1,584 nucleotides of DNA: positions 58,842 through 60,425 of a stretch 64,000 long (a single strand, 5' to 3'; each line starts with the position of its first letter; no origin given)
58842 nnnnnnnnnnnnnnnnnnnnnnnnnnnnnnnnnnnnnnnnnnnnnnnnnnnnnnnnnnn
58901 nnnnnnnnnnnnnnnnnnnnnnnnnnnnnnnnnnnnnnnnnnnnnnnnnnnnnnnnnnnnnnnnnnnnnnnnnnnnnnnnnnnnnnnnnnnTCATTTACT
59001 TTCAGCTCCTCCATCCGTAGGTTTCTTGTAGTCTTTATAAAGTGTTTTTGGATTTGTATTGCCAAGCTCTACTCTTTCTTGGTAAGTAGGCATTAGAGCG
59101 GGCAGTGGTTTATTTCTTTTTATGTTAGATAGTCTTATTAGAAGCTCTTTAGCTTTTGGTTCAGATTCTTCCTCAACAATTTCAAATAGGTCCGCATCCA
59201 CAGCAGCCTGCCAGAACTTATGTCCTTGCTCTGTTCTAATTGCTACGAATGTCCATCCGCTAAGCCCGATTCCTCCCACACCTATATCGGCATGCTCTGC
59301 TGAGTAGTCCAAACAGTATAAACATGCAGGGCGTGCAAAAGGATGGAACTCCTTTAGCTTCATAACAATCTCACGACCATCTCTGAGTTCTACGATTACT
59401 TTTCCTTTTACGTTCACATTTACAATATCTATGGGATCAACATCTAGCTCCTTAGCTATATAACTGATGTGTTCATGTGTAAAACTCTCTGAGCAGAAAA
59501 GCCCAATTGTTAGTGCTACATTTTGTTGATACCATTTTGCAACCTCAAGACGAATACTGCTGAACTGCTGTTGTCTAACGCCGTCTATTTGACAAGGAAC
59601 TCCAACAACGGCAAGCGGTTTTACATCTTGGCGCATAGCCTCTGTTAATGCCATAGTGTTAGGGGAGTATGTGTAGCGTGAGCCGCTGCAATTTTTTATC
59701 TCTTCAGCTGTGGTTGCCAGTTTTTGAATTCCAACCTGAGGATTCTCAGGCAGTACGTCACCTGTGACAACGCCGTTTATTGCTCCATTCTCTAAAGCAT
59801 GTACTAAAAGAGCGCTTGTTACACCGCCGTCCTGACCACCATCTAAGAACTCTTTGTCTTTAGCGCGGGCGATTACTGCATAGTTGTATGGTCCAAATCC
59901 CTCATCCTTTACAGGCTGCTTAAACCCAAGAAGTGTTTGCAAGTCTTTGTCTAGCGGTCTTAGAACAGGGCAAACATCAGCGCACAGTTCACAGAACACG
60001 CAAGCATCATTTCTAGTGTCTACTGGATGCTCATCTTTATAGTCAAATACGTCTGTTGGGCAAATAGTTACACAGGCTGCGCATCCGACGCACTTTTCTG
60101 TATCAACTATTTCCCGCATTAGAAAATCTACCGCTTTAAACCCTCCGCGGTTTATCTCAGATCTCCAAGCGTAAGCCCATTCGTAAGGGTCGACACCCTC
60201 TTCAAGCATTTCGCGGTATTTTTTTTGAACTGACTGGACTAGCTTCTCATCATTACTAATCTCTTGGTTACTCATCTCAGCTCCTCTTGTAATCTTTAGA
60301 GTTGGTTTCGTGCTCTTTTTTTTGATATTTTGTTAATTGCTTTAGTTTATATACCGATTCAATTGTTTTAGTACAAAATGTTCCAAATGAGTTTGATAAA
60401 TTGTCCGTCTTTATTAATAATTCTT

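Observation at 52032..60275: Two different 2-oxoglutarate-oxidising systems encoded back to back (sucAB and the kor cluster) on the same strand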

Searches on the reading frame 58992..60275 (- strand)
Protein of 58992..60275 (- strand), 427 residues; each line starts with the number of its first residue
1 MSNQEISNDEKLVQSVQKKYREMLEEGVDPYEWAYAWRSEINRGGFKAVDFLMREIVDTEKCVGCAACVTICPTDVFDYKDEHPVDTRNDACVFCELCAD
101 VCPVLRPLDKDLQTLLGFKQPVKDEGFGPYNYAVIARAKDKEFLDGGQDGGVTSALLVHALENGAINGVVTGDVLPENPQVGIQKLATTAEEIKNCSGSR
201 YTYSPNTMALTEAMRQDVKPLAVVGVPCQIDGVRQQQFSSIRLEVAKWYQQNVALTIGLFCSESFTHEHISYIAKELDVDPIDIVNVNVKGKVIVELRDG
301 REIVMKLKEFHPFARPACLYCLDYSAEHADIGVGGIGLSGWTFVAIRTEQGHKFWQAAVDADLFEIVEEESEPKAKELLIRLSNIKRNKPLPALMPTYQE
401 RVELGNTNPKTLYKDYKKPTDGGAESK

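Call 3: search_protein_families(library=pfam, proteins=[window:58992-60275:-])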
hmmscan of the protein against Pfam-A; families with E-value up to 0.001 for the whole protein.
window:58992-60275:- (427 aa): 14 families
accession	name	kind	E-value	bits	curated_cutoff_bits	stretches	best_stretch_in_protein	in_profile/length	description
PF04432.18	FrhB_FdhB_C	-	2.6e-36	125.2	23.3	1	221-370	4-148/150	Coenzyme F420 hydrogenase/dehydrogenase, beta subunit C terminus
PF04422.18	FrhB_FdhB_N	-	9.7e-20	70.9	22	1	134-210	2-77/78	Coenzyme F420 hydrogenase/dehydrogenase, beta subunit N-term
PF00037.32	Fer4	-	4.4e-11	42.6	21.1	2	56-76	2-22/24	4Fe-4S binding domain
PF14697.11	Fer4_21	-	1.1e-09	38.7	35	1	57-104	3-53/59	4Fe-4S dicluster domain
PF13237.11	Fer4_10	-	9.7e-09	35.5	25.5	1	56-103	3-53/53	4Fe-4S dicluster domain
PF12838.12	Fer4_7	-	5.5e-08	33.6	27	1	61-104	1-50/52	4Fe-4S dicluster domain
PF13187.11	Fer4_9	-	9.9e-08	32.3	27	1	61-103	1-48/52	4Fe-4S dicluster domain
PF12837.12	Fer4_6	-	2.1e-06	27.9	25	1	57-77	4-24/24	4Fe-4S binding domain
PF12797.12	Fer4_2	-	8.6e-06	25.8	24.5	1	56-74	4-22/22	4Fe-4S binding domain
PF13534.11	Fer4_17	-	3.6e-05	24.7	22.2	0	58-76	42-60/61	4Fe-4S dicluster domain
PF13459.11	Fer4_15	-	7.8e-05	23.7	22.4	0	89-138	5-55/66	4Fe-4S single cluster domain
PF12800.12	Fer4_4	-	0.0003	21.3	24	0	59-74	1-16/17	4Fe-4S binding domain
PF13183.11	Fer4_8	-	0.00033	21.6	27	0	90-109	3-22/68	4Fe-4S dicluster domain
PF13484.11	Fer4_16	-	0.00038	21.6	30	0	61-88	1-27/66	4Fe-4S double cluster binding domain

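Call 4: search_protein_families(library=ncbifam, proteins=[window:58992-60275:-])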
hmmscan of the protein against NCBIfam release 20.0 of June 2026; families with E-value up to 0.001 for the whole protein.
window:58992-60275:- (427 aa): 45 families (the best 25 are shown)
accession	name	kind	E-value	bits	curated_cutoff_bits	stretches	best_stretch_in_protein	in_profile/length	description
NF006807.0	PRK09325.1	subfamily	5.6e-61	206.1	269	1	126-390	3-267/283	coenzyme F420-reducing hydrogenase subunit beta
TIGR03289.1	frhB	equivalog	6.6e-53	179.5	331.5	1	127-389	1-263/275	coenzyme F420 hydrogenase subunit beta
NF040616.1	F420_dehyd_FpoF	exception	1.8e-39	135.7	475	1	54-389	5-320/337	F420H2 dehydrogenase subunit FpoF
NF006808.0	PRK09326.1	equivalog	8.8e-39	133.3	444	1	54-389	6-321/341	F420H2 dehydrogenase subunit F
NF045874.1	Vhu_polyferre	exception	3.3e-10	39.3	600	1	56-127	192-260/381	F420-non-reducing hydrogenase associated-polyferredoxin VhuB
NF006221.0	PRK08348.1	subfamily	3.6e-10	39.6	124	1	56-104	40-89/136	NADH-plastoquinone oxidoreductase subunit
NF040864.1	HgcB_ferredoxin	equivalog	2.9e-09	36.6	99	1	57-104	11-58/93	mercury methylation ferredoxin HgcB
TIGR01971.1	NuoI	subfamily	4.4e-08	32.7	113.05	1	42-104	25-95/121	NADH-quinone oxidoreductase, chain I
NF040684.1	PorD_Arch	equivalog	7.2e-08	32.4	120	1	53-104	25-76/85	pyruvate synthase subunit PorD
TIGR02179.1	PorD_KorD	subfamily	9.4e-08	32.1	60.05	1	53-104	18-69/78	2-oxoacid:acceptor oxidoreductase, delta subunit, pyruvate/2-ketoisovalerate family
NF043039.1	HgcAB_like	equivalog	1.4e-07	31.4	285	1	57-103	297-345/350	HgcAB-like fusion protein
TIGR00402.1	napF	equivalog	2.7e-07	30.6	102.2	1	59-103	34-80/149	ferredoxin-type protein NapF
NF038196.1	ferrodoxin_EFR1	subfamily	4.7e-07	30.1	75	1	33-104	157-226/242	EFR1 family ferrodoxin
NF004541.0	PRK05888.2-2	equivalog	6.8e-07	29.3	217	1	59-104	60-108/168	NADH-quinone oxidoreductase subunit NuoI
TIGR01944.1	rnfB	subfamily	9.7e-07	28.5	68.7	1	56-104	109-157/190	RnfABCDGE type electron transport complex subunit B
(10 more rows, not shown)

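Call 8: find_homologous_proteins(query=window:58992-60275:-)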
Query window:58992-60275:- (427 aa): 746 proteins with E <= 0.001 among 7429 candidates; the best 120 are listed.
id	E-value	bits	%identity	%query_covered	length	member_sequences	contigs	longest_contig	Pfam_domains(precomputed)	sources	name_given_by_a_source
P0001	1.7e-272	922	92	100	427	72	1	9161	PF14697.12,PF04432.19,PF04422.19,PF12837.13,PF00037.33,PF12838.13,PF13237.12,PF13187.12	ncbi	ncbi:MAG: Coenzyme F420 hydrogenase/dehydrogenase, beta subunit C-terminal domain [Thermodesulfobact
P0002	4.3e-267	904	90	100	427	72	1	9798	PF14697.12,PF12797.13,PF04432.19,PF04422.19,PF12837.13,PF00037.33,PF12838.13,PF13237.12,PF13187.12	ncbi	-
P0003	2.2e-266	901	90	100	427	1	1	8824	PF14697.12,PF04432.19,PF04422.19,PF12837.13,PF00037.33,PF12838.13,PF13237.12,PF13183.12,PF13187.12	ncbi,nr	ncbi:MAG: Coenzyme F420 hydrogenase/dehydrogenase, beta subunit C-terminal domain [Candidatus Dadaba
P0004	1.2e-254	863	85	100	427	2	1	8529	PF14697.12,PF04432.19,PF04422.19,PF12837.13,PF00037.33,PF12838.13,PF13237.12,PF13187.12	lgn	-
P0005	6.5e-248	841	84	100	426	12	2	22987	PF14697.12,PF04432.19,PF04422.19,PF12837.13,PF00037.33,PF12838.13,PF13237.12,PF13187.12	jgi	jgi:coenzyme F420 hydrogenase subunit beta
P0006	3.5e-247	838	83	100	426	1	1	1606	PF14697.12,PF04432.19,PF04422.19,PF12837.13,PF00037.33,PF12838.13,PF13237.12,PF13187.12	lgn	-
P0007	8.9e-247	837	83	100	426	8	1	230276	PF14697.12,PF04432.19,PF04422.19,PF12837.13,PF00037.33,PF12838.13,PF13237.12,PF13187.12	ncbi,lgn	ncbi:MAG: Coenzyme F420 hydrogenase/dehydrogenase, beta subunit C-terminal domain [Deltaproteobacter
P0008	2.2e-246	836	84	100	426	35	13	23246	PF14697.12,PF04432.19,PF04422.19,PF12837.13,PF00037.33,PF12838.13,PF13237.12,PF13187.12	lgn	-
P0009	2.6e-246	835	83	100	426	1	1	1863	PF14697.12,PF04432.19,PF04422.19,PF12837.13,PF00037.33,PF12838.13,PF13237.12,PF13187.12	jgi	-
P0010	2.6e-245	832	83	100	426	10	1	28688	PF14697.12,PF12797.13,PF04432.19,PF04422.19,PF12837.13,PF00037.33,PF12838.13,PF13237.12,PF13187.12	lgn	-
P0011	4.6e-245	831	83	100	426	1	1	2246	PF14697.12,PF04432.19,PF04422.19,PF12837.13,PF00037.33,PF12838.13,PF13237.12,PF13187.12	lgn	-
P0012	6.4e-245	831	82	100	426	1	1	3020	PF14697.12,PF04432.19,PF04422.19,PF12837.13,PF00037.33,PF12838.13,PF13237.12,PF13187.12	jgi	-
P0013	6.4e-245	831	82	100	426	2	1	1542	PF14697.12,PF12797.13,PF04432.19,PF04422.19,PF12837.13,PF00037.33,PF12838.13,PF13237.12,PF13187.12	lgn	-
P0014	4.9e-244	828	83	100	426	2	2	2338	PF14697.12,PF04432.19,PF04422.19,PF12837.13,PF00037.33,PF12838.13,PF13237.12,PF13187.12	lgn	-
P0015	5.2e-244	828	83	100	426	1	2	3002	PF14697.12,PF04432.19,PF04422.19,PF12837.13,PF00037.33,PF12838.13,PF13237.12,PF13187.12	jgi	jgi:coenzyme F420 hydrogenase subunit beta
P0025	4.3e-242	821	81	100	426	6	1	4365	PF14697.12,PF12797.13,PF04432.19,PF04422.19,PF12837.13,PF00037.33,PF12838.13,PF13237.12,PF13187.12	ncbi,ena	-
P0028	9.2e-240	814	82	99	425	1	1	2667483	PF14697.12,PF04432.19,PF04422.19,PF12837.13,PF00037.33,PF12838.13,PF13237.12,PF13187.12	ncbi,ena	-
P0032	1.0e-226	771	78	97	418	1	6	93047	PF14697.12,PF04432.19,PF04422.19,PF12837.13,PF00037.33,PF12838.13,PF13237.12,PF13187.12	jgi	jgi:coenzyme F420 hydrogenase subunit beta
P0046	7.9e-189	646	65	98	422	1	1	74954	PF14697.12,PF04432.19,PF04422.19,PF12837.13,PF00037.33,PF12838.13,PF13237.12,PF13183.12,PF13187.12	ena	-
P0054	3.2e-178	611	60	96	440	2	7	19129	PF14697.12,PF04432.19,PF04422.19,PF12837.13,PF00037.33,PF12838.13,PF13237.12,PF13187.12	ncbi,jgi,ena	-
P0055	3.3e-178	611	60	96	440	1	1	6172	PF14697.12,PF04432.19,PF04422.19,PF12837.13,PF00037.33,PF12838.13,PF13237.12,PF13187.12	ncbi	-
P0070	4.3e-174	597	63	96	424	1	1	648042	PF14697.12,PF04432.19,PF04422.19,PF12837.13,PF00037.33,PF12838.13,PF13237.12,PF13183.12,PF13187.12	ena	-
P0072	4.9e-174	597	61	96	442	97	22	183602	PF14697.12,PF04432.19,PF04422.19,PF12837.13,PF00037.33,PF12838.13,PF13459.12,PF13237.12,PF13183.12,PF13187.12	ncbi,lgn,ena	-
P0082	3.3e-173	595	60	96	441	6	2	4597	PF14697.12,PF04432.19,PF04422.19,PF12837.13,PF00037.33,PF12838.13,PF13237.12,PF13183.12,PF13187.12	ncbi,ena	-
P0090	2.6e-172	592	60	96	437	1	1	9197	PF14697.12,PF04432.19,PF04422.19,PF12837.13,PF00037.33,PF12838.13,PF13237.12,PF13187.12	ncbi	-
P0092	5.5e-172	590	61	96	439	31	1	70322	PF14697.12,PF04432.19,PF04422.19,PF12837.13,PF00037.33,PF12838.13,PF13237.12,PF13187.12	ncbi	-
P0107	3.6e-171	588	60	96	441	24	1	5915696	PF14697.12,PF04432.19,PF04422.19,PF00037.33,PF12838.13,PF13237.12,PF13183.12,PF13187.12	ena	-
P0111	7.1e-171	587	60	96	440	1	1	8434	PF14697.12,PF04432.19,PF04422.19,PF12837.13,PF00037.33,PF12838.13,PF13237.12,PF13187.12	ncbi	-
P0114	8.0e-171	587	61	96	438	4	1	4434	PF14697.12,PF12797.13,PF04432.19,PF04422.19,PF12837.13,PF00037.33,PF12838.13,PF13237.12,PF13183.12,PF13187.12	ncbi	-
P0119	2.5e-170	585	60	96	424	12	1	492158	PF14697.12,PF12797.13,PF04432.19,PF04422.19,PF12837.13,PF00037.33,PF12838.13,PF13237.12,PF13183.12,PF13187.12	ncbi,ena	-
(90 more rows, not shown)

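Call 10: find_encoding_contigs(protein=P0107, flank=8000, max_places=2)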
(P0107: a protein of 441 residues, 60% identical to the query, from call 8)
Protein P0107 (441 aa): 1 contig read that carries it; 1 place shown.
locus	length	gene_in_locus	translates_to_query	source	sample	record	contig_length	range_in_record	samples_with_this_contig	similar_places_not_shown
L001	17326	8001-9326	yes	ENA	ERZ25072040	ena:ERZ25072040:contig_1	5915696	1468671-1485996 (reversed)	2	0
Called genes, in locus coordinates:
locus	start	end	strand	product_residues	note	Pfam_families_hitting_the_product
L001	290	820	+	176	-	-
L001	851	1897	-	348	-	PF22335:Cas10-Cmr2_palm2 (faint), PF00990:GGDEF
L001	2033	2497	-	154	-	PF00903:Glyoxalase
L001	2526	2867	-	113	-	-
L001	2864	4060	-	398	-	PF00355:Rieske, PF00848:Ring_hydroxyl_A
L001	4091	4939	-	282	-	PF03096:Ndr (faint), PF12146:Hydrolase_4, PF00561:Abhydrolase_1, PF12697:Abhydrolase_6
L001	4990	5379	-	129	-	-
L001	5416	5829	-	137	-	PF02661:Fic (weak)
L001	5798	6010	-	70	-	-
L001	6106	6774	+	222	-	PF03352:Adenine_glyco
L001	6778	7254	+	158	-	PF14342:DUF4396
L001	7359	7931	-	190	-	PF00440:TetR_N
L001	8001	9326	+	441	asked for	PF13183:Fer4_8 (faint), PF12838:Fer4_7, PF00037:Fer4 (faint), PF13187:Fer4_9 (weak), PF13237:Fer4_10 (weak), PF14697:Fer4_21 (weak), PF04422:FrhB_FdhB_N, PF04432:FrhB_FdhB_C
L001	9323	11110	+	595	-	PF01558:POR, PF01855:POR_N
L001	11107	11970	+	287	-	PF02775:TPP_enzyme_C, PF12367:PFO_beta_C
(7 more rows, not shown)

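Call 11: find_encoding_contigs(protein=P0070, flank=8000, max_places=2)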
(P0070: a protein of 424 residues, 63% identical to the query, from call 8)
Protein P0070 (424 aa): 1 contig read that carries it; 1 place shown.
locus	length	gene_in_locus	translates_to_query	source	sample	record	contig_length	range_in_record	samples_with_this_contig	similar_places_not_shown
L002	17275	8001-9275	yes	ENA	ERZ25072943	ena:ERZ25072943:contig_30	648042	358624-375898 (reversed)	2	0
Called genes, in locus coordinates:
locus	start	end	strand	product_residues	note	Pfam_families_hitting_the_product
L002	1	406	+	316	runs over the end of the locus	PF01370:Epimerase, PF02719:Polysacc_synt_2 (faint), PF04321:RmlD_sub_bind, PF16363:GDP_Man_Dehyd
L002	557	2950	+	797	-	PF14559:TPR_19 (weak), PF13432:TPR_16, PF14559:TPR_19, PF12895:ANAPC3 (weak), PF13432:TPR_16, PF14559:TPR_19 (weak), PF13432:TPR_16 (weak), PF14559:TPR_19 (weak), +26 more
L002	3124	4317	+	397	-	-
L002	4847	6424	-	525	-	PF07690:MFS_1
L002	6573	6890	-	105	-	PF08803:ydhR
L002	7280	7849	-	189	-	PF00440:TetR_N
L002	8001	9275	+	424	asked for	PF13183:Fer4_8 (faint), PF12838:Fer4_7, PF00037:Fer4 (faint), PF13237:Fer4_10, PF14697:Fer4_21, PF13187:Fer4_9 (weak), PF04422:FrhB_FdhB_N, PF04432:FrhB_FdhB_C, +1 more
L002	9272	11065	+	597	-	PF01558:POR, PF01855:POR_N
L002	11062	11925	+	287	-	PF02775:TPP_enzyme_C, PF12367:PFO_beta_C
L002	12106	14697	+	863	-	PF08335:GlnD_UR_UTase, PF27444:GlnD_3rd, PF01966:HD, PF13291:ACT_4 (faint), PF26956:ACT_ACR_D1 (weak), PF01842:ACT (weak)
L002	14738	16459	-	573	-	PF00990:GGDEF, PF00563:EAL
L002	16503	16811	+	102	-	-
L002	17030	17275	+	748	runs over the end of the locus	PF07715:Plug, PF00593:TonB_dep_Rec_b-barrel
